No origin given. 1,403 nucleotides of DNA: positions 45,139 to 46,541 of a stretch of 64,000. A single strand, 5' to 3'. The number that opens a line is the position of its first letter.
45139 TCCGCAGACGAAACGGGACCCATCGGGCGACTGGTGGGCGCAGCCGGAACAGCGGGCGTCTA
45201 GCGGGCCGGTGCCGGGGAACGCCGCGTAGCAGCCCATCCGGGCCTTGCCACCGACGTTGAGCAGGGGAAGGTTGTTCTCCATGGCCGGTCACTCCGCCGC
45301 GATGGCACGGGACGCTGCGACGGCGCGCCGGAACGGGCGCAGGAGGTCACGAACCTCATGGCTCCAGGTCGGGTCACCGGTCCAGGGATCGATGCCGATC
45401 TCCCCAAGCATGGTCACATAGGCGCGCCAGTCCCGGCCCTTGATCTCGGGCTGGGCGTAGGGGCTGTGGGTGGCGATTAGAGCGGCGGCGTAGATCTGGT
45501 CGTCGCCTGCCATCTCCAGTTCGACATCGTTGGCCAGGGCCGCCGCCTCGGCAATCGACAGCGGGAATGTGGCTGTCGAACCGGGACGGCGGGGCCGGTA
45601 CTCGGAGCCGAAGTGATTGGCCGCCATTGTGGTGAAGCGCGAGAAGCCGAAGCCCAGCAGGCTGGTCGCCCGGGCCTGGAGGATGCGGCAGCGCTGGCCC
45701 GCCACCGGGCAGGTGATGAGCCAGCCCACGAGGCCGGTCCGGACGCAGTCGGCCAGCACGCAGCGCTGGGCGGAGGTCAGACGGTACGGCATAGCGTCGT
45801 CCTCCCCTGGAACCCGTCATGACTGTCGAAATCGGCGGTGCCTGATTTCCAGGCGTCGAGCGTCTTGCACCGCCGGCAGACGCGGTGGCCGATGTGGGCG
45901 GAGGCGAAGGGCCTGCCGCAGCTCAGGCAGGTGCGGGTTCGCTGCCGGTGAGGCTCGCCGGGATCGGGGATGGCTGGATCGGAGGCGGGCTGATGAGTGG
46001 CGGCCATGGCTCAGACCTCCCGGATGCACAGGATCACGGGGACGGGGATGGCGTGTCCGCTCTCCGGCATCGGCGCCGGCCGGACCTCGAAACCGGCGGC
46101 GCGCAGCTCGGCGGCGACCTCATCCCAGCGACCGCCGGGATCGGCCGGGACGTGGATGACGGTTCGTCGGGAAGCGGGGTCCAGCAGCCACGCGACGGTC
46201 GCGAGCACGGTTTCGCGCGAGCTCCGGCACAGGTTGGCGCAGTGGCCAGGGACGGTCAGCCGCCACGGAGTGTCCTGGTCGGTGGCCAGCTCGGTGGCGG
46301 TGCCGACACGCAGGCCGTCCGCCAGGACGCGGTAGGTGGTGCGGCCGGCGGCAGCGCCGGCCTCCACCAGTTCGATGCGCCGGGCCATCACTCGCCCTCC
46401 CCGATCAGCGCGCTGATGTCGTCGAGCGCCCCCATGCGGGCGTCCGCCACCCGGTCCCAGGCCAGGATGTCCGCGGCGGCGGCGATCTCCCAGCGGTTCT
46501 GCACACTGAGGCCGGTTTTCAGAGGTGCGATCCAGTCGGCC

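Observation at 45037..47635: Seven-gene operon of small uncharacterised proteins (two Zn-ribbon-like) under a divergent XRE regulator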

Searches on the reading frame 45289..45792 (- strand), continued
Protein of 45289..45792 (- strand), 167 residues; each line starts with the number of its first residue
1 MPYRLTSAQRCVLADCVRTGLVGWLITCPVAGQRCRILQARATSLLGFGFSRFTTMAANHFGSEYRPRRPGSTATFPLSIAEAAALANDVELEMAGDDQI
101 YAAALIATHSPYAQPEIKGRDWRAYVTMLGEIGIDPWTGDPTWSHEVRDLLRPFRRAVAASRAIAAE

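Call 60: search_solved_structures(query=A1, max_evalue=10)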
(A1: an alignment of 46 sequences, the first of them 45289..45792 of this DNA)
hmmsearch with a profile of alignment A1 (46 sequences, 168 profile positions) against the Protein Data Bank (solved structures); distinct sequences matched with E-value up to 10: 0.
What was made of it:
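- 45289..45792 (-): g6: 167-aa all-alpha protein, the signature gene of the module. No PDB sequence match (call 60).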

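Call 61: find_encoding_contigs(protein=P0112, flank=10000, max_places=3)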
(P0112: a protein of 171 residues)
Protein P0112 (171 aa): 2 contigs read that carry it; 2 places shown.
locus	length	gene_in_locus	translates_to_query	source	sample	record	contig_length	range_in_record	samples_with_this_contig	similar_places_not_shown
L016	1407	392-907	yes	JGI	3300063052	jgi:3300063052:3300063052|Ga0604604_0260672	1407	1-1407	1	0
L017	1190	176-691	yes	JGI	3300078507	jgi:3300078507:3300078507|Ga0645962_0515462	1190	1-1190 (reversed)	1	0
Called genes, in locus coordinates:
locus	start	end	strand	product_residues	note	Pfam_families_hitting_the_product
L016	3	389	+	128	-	?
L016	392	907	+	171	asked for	-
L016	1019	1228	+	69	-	-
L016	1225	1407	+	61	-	?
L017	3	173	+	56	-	?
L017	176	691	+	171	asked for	-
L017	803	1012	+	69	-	-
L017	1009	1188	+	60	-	?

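Call 62: find_encoding_contigs(protein=P0114, flank=10000, max_places=3)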
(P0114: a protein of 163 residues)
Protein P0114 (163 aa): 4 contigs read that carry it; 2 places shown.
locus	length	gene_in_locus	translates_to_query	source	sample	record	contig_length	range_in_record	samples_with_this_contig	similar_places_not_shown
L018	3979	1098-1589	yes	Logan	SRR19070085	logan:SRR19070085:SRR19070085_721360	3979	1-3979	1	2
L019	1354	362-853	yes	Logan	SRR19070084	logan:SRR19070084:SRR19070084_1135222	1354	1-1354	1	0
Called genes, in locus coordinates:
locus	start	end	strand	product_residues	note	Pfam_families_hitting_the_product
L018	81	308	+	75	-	-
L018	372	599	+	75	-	-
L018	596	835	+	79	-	-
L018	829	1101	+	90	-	-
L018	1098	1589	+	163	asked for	-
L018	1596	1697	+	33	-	-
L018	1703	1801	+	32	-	-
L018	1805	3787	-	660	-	PF23802:DUF7178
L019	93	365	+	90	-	-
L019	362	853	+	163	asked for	-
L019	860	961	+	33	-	-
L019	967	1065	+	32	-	-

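Call 63: find_encoding_contigs(protein=P0117, flank=10000, max_places=3)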
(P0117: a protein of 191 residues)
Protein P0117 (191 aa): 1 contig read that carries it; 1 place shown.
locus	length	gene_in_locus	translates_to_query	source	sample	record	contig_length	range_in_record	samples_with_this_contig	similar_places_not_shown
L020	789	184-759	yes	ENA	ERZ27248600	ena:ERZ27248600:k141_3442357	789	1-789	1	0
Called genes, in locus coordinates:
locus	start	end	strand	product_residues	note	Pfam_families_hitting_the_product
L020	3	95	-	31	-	?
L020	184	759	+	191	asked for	-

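Call 67: search_protein_families(library=phrogs, proteins=[L002:6795-7154:+, L008:11507-12124:+, L002:4740-5003:-, L008:10854-11201:+, L002:3024-3272:+, L002:3299-3793:+, L002:3884-4456:+], max_evalue=0.01)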
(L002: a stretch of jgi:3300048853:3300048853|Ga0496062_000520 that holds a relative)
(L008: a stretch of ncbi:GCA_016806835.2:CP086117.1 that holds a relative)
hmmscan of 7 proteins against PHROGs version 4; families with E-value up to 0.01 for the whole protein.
L002:6795-7154:+ (119 aa): 0 families

L008:11507-12124:+ (205 aa): 9 families
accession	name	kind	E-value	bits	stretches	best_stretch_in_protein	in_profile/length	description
phrog_1872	-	DNA, RNA and nucleotide metabolism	5.4e-25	89.2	1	27-125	19-118/166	endonuclease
phrog_59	-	DNA, RNA and nucleotide metabolism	2.3e-22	80.9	1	44-178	158-276/423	HNH endonuclease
phrog_3593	-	DNA, RNA and nucleotide metabolism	9.6e-20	72.1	1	29-115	57-139/210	HNH endonuclease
phrog_826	-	DNA, RNA and nucleotide metabolism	2.7e-18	67.5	1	30-117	73-159/281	HNH endonuclease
phrog_6254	-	DNA, RNA and nucleotide metabolism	6.2e-17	63.3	1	43-142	13-113/154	HNH endonuclease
phrog_1492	-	DNA, RNA and nucleotide metabolism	3.1e-09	37.5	1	66-121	109-164/414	HNH endonuclease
phrog_99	-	DNA, RNA and nucleotide metabolism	7.4e-06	26.9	1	55-113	148-202/383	HNH endonuclease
phrog_10495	-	DNA, RNA and nucleotide metabolism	3.4e-05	24.9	1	65-112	4-51/63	HNH endonuclease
phrog_4842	-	DNA, RNA and nucleotide metabolism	8.2e-05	23.5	1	30-104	66-135/154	HNH endonuclease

L002:4740-5003:- (87 aa): 0 families

L008:10854-11201:+ (115 aa): 0 families

L002:3024-3272:+ (82 aa): 0 families

L002:3299-3793:+ (164 aa): 0 families

L002:3884-4456:+ (190 aa): 1 family
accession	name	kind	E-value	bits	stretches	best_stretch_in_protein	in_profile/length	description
phrog_206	-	head and packaging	2.8e-06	28.2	1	17-174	108-262/263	head scaffolding protein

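Call 68: search_protein_families(library=ncbifam, proteins=[L002:6795-7154:+, L008:11507-12124:+, L002:4740-5003:-, L008:10854-11201:+], max_evalue=0.01)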
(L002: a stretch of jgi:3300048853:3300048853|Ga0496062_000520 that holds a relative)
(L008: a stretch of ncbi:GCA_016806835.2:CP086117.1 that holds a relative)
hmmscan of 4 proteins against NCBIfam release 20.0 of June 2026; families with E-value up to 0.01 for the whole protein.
L002:6795-7154:+ (119 aa): 0 families

L008:11507-12124:+ (205 aa): 0 families

L002:4740-5003:- (87 aa): 0 families

L008:10854-11201:+ (115 aa): 0 families

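Call 87: find_related_loci(query=A1, collection=viral_contigs, flank=10000)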
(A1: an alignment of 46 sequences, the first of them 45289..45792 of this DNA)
Query A1 (167 aa) in viral_contigs; peptide patterns used: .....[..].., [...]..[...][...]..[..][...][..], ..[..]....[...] (x = any residue, [..] = any of these).
118 stretches matched a pattern; 2 encode a relative of the query (tblastn E <= 1e-3); 2 distinct loci.
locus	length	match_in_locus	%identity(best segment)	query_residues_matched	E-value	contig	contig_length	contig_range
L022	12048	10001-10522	53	1-167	5e-54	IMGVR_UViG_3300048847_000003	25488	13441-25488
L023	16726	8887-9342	47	1-149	4e-38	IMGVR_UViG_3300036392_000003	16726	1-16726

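Call 88: find_related_loci(query=A1, collection=metagenome_contigs, flank=10000)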
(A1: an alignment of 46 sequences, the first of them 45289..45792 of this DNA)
Query A1 (167 aa) in metagenome_contigs; peptide patterns used: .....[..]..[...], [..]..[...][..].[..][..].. (x = any residue, [..] = any of these).
169 stretches matched a pattern; 29 encode a relative of the query (tblastn E <= 1e-3); 29 distinct loci.
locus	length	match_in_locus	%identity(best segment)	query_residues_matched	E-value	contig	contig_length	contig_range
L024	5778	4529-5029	97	1-167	1e-108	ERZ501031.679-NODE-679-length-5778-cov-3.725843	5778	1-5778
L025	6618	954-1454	89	1-167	5e-94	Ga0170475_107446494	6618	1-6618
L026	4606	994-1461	86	1-156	3e-89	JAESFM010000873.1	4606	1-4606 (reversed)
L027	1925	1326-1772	77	1-149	6e-82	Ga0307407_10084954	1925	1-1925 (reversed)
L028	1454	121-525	89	20-154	1e-78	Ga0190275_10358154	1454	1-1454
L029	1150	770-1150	91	1-127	2e-74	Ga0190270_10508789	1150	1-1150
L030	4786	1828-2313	64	1-163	2e-65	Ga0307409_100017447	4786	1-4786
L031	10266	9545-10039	62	1-165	4e-64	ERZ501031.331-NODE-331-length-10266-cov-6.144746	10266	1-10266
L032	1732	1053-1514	66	1-154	2e-63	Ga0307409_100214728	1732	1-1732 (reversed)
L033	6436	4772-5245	60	1-156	3e-58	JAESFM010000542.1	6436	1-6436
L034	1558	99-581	56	1-161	4e-59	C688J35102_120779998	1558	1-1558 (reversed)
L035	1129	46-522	57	1-159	2e-59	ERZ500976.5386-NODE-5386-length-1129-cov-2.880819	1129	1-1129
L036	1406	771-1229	61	1-154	2e-57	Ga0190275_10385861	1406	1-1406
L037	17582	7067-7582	55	1-167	1e-54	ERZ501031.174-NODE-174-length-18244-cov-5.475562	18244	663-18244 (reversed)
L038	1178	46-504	61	7-159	1e-56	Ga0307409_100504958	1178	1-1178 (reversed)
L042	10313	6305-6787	53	1-159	4e-51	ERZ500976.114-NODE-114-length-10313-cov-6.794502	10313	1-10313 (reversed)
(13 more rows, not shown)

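Call 94: search_protein_families(library=pfam, proteins=[L042:461-1339:-, L042:102-464:-, L042:1816-2331:+, L042:2328-3092:+, L042:3038-3565:+, L042:3689-4465:+, L042:4894-5175:-, L042:5909-6292:+, L014:2-586:+, L014:2221-3207:+], max_evalue=0.1)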
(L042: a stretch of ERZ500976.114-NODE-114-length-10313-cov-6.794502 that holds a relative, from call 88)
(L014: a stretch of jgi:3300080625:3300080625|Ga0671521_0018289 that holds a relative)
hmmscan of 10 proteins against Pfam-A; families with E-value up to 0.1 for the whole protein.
L042:461-1339:- (292 aa): 1 family
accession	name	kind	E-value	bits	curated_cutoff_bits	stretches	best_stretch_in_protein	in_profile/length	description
PF03432.20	Relaxase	-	8.6e-05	23.3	24.6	1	110-187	34-108/132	MobA/VirD2-like, nuclease domain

L042:102-464:- (120 aa): 4 families
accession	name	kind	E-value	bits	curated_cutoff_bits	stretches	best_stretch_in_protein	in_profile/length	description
PF01402.27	RHH_1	-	0.00064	20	20.5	1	7-42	3-38/39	Ribbon-helix-helix protein, copG family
PF23991.1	DUF7310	-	0.037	14.9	40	1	33-102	8-80/83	Coiled-coil region of unknown function (DUF7310)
PF07704.17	PSK_trans_fac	-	0.038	15.4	28.3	0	20-67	16-62/82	Rv0623-like transcription factor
PF10960.13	Holin_BhlA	-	0.043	14.2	22.6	1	50-91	27-68/70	BhlA holin family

L042:1816-2331:+ (171 aa): 0 families

L042:2328-3092:+ (254 aa): 0 families

L042:3038-3565:+ (175 aa): 0 families

L042:3689-4465:+ (258 aa): 0 families

L042:4894-5175:- (93 aa): 7 families
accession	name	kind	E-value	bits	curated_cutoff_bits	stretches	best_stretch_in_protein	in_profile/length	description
PF01381.28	HTH_3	-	7.6e-08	32.7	23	1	20-66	2-49/55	Helix-turn-helix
PF13560.12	HTH_31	-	3.4e-06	27.7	27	1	18-54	5-42/64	Helix-turn-helix domain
PF12844.13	HTH_19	-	0.00017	21.9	30.2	1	20-76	5-58/64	Helix-turn-helix domain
PF13443.12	HTH_26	-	0.0035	18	22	1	27-61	10-46/63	Cro/C1-type HTH DNA-binding domain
PF15731.11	MqsA_antitoxin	-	0.0073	16.9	30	1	13-65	68-120/131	Antitoxin component of bacterial toxin-antitoxin system, MqsA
PF13384.12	HTH_23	-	0.056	13.7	24.6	0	16-47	5-37/50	Homeodomain-like domain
PF13936.12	HTH_38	-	0.075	13.2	27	0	29-46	22-39/44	Helix-turn-helix domain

L042:5909-6292:+ (127 aa): 0 families

L014:2-586:+ (194 aa): 0 families

L014:2221-3207:+ (329 aa): 4 families
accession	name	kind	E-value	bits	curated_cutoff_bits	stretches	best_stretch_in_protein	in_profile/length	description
PF18818.7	MPTase-PolyVal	-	2.4e-40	138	27.5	1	220-329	2-109/126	Zincin-like metallopeptidase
PF08401.16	ArdcN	-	1.3e-38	132.4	22.6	1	78-192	3-123/123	N-terminal domain of anti-restriction factor ArdC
PF15639.11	Tox-MPTase3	-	0.00059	20.4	25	1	228-295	64-124/131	Metallopeptidase toxin 3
PF20054.4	Tc-38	-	0.004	17.3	23.2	1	128-163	17-52/70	Trypanosoma Tc-38 (p38) protein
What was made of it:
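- Checked: Its positional counterparts in relatives match more clearly (HTH_3 7.6e-8, call 94).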

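Call 99: search_dna_similar(query=window:45289-45792:-, collection=plasmids, mode=protein, max_evalue=0.001, max_rows=20)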
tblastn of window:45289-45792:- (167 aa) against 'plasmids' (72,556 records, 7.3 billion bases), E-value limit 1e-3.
Records with a match: 7; places in all: 7; records where one place covers at least 80% of the query: 6.
Best place of each record, by identity: 60-80% 3; <60% 4.
By first word of the organism name: Skermanella 7.
By predicted mobility (MOB-suite, as given by PLSDB): non-mobilizable 5; mobilizable 2.
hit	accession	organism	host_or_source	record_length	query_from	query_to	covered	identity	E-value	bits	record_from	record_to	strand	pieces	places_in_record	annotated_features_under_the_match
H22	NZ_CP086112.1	Skermanella rosea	single cell,hydrocarbon-contaminated ...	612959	1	154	92%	63.0%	4e-58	201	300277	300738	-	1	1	hypothetical protein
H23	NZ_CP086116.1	Skermanella rosea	single cell,hydrocarbon-contaminated ...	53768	1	154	92%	61.0%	9e-56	195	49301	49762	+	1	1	hypothetical protein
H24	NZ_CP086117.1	Skermanella rosea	single cell,hydrocarbon-contaminated ...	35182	4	154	90%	57.0%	4e-50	178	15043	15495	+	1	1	hypothetical protein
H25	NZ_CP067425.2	Skermanella sp. TT6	Homo sapiens,single cell,skin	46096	1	154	92%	51.3%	6e-46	167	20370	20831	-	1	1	hypothetical protein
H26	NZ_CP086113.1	Skermanella rosea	single cell,hydrocarbon-contaminated ...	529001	1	154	92%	50.6%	5e-39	147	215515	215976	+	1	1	hypothetical protein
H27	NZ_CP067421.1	Skermanella sp. TT6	Homo sapiens,single cell,skin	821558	1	154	92%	50.0%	1e-39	149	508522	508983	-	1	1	hypothetical protein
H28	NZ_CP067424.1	Skermanella sp. TT6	Homo sapiens,single cell,skin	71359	76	113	23%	68.4%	4e-8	59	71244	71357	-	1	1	hypothetical protein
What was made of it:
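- Several copies with different regulators coexist in one strain, four replicons in S. rosea (call 99), as expected for element-specific repressor control.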

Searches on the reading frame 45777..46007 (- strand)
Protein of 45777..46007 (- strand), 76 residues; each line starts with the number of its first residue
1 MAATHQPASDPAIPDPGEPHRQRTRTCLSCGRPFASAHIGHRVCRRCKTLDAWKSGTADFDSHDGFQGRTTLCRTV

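Call 3: search_protein_families(library=pfam, proteins=[window:45777-46007:-], max_evalue=0.1)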
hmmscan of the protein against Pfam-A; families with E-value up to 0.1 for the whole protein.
window:45777-46007:- (76 aa): 3 families
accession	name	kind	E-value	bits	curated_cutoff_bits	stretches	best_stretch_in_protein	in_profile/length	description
PF13451.12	zf_Tbcl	-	0.0012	19.2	24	0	41-75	4-38/48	Probable treble clef domain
PF12773.13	DZR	-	0.021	15.4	27.3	1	18-50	6-33/45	Double zinc ribbon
PF18912.6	DZR_2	-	0.062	13.6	27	0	25-47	37-55/56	Double zinc ribbon domain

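Call 6: search_protein_families(library=padloc, proteins=[window:45777-46007:-], max_evalue=0.1)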
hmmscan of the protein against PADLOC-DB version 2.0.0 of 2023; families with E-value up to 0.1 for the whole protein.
window:45777-46007:- (76 aa): 0 families

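Call 7: search_protein_families(library=phrogs, proteins=[window:45777-46007:-], max_evalue=0.1)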
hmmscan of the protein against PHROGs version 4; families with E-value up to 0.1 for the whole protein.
window:45777-46007:- (76 aa): 1 family
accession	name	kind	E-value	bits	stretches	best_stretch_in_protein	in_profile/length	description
phrog_13335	-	unknown function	9.1e-08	33.2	1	18-52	51-85/99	-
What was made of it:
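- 45777..46007 (-): g5: 76-aa zinc-ribbon protein, CxxC-x13-CxxC. It matches phrog_13335 of unknown function at 9e-8 (call 7).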

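Call 8: search_protein_families(library=ncbifam, proteins=[window:45777-46007:-], max_evalue=0.1)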
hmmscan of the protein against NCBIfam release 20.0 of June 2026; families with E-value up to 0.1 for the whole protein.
window:45777-46007:- (76 aa): 1 family
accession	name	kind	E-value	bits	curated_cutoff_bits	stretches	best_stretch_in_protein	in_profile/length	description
NF002362.0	PRK01343.1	equivalog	0.061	13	79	1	18-56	13-51/66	DNA gyrase inhibitor YacG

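Call 85: search_solved_structures(query=A6, max_evalue=10)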
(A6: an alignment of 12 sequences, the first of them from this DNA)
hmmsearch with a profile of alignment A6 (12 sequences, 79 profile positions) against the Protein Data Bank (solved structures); distinct sequences matched with E-value up to 10: 12.
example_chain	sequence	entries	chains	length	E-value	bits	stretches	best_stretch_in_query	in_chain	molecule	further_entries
6g81_A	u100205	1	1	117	0.24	14.3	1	35-65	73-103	Hydrogenase maturation factor HypA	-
2kdx_A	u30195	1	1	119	0.25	14.3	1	35-65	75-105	Hydrogenase/urease nickel incorporation protein hypA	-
2dmi_A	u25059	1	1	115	0.42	13.6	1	25-45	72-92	Teashirt homolog 3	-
1x6e_A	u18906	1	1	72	0.44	13.5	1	25-44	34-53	Zinc finger protein 24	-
9gex_A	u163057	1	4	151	0.73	12.8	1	29-44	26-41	Transcriptional repressor NrdR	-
9fvr_A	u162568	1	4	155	0.78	12.7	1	29-44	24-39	Transcriptional repressor NrdR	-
9fxk_A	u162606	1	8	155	0.78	12.7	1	29-44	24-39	Transcriptional repressor NrdR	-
9fzf_A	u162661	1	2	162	0.85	12.6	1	29-44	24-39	Transcriptional repressor NrdR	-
3o7a_A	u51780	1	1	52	1.5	11.9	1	37-58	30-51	PHD finger protein 13 variant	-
9fny_A1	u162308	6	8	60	1.8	11.6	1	36-66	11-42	RNA-binding protein | Zn-ribbon RNA-binding protein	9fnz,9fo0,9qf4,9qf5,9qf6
3o70_A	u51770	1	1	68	2.2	11.3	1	37-58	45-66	PHD finger protein 13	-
1zbd_B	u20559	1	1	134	2.5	11.1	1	5-61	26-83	RABPHILIN-3A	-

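Call 105: search_protein_families(library=pfam, alignment_id=A6, max_evalue=1)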
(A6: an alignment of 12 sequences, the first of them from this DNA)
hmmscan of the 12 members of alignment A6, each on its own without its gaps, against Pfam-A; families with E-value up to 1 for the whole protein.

A. member 1, seq(76 aa): 7 families
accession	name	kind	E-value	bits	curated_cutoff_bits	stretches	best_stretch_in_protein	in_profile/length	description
PF13451.12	zf_Tbcl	-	0.0012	19.2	24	1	41-75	4-38/48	Probable treble clef domain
PF12773.13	DZR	-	0.021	15.4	27.3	1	18-50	6-33/45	Double zinc ribbon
PF18912.6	DZR_2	-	0.062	13.6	27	1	25-47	37-55/56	Double zinc ribbon domain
PF20576.3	HEWD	-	0.19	11.9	27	0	41-58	10-27/61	HEWD domain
PF11682.14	Zn_ribbon_11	-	0.35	11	24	0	27-49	8-26/37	Probable zinc-ribbon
PF10013.15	DUF2256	-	0.44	11.2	25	1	24-35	7-18/40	Uncharacterized protein conserved in bacteria (DUF2256)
PF01286.23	XPA_N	-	0.74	10.4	27.1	0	26-48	3-29/32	XPA protein N-terminal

B. families by the number of members that match (of 12 scanned): 21 families
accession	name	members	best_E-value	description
PF01155.25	HypA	4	0.0011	Hydrogenase/urease nickel incorporation, metallochaperone, hypA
PF18912.6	DZR_2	3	0.022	Double zinc ribbon domain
PF01286.23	XPA_N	3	0.18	XPA protein N-terminal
PF20576.3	HEWD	2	0.066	HEWD domain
PF16622.11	zf-C2H2_11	2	0.071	zinc-finger C2H2-type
PF23475.1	zf-Tbcl_FmdE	2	0.11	FmdE treble clef zinc finger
PF13451.12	zf_Tbcl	1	0.0012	Probable treble clef domain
PF24734.1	DUF7685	1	0.0052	Domain of unknown function (DUF7685)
PF01599.25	Ribosomal_S27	1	0.011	Ribosomal protein S27a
PF12773.13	DZR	1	0.021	Double zinc ribbon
PF24273.1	TRASH_HVO_1752_C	1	0.028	HVO_1752, C-terminal TRASH domain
PF11781.13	Zn_ribbon_RRN7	1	0.04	Zinc-finger of RNA-polymerase I-specific TFIIB, Rrn7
PF21272.3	FYVE_CARP1-2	1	0.064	E3 ubiquitin-protein ligase CARP1/2, FYVE/PHD zinc finger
PF08698.16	Fcf2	1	0.074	Fcf2 pre-rRNA processing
PF10573.14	UPF0561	1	0.17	Uncharacterised protein family UPF0561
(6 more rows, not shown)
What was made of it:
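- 45777..46007 (-): Other hits are sub-threshold matches to assorted Zn-ribbon families (calls 3, 85, 105).
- Closest known: Generic zinc-ribbon / treble-clef small proteins. Different: All matches are below the family thresholds and are scattered over unrelated ribbon families (calls 3, 85, 105).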

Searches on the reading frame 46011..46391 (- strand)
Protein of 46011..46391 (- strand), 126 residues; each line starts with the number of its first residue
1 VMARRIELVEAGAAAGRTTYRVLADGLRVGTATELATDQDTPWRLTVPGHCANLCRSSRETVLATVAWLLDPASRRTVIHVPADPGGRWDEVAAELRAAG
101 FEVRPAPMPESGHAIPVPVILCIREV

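Call 3: search_protein_families(library=pfam, proteins=[window:46011-46391:-], max_evalue=0.1)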
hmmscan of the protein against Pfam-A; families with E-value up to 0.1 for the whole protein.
window:46011-46391:- (126 aa): 0 families

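Call 6: search_protein_families(library=padloc, proteins=[window:46011-46391:-], max_evalue=0.1)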
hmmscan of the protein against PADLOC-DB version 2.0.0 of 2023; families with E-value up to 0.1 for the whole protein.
window:46011-46391:- (126 aa): 0 families

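Call 7: search_protein_families(library=phrogs, proteins=[window:46011-46391:-], max_evalue=0.1)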
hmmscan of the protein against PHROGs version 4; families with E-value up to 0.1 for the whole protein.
window:46011-46391:- (126 aa): 2 families
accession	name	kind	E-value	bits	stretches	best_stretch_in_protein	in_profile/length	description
phrog_12895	-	unknown function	0.014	16.3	1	73-109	17-49/56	-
phrog_32606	-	unknown function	0.055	14.5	0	12-36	29-55/85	-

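Call 8: search_protein_families(library=ncbifam, proteins=[window:46011-46391:-], max_evalue=0.1)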
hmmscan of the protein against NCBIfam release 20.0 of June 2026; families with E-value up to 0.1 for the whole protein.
window:46011-46391:- (126 aa): 0 families
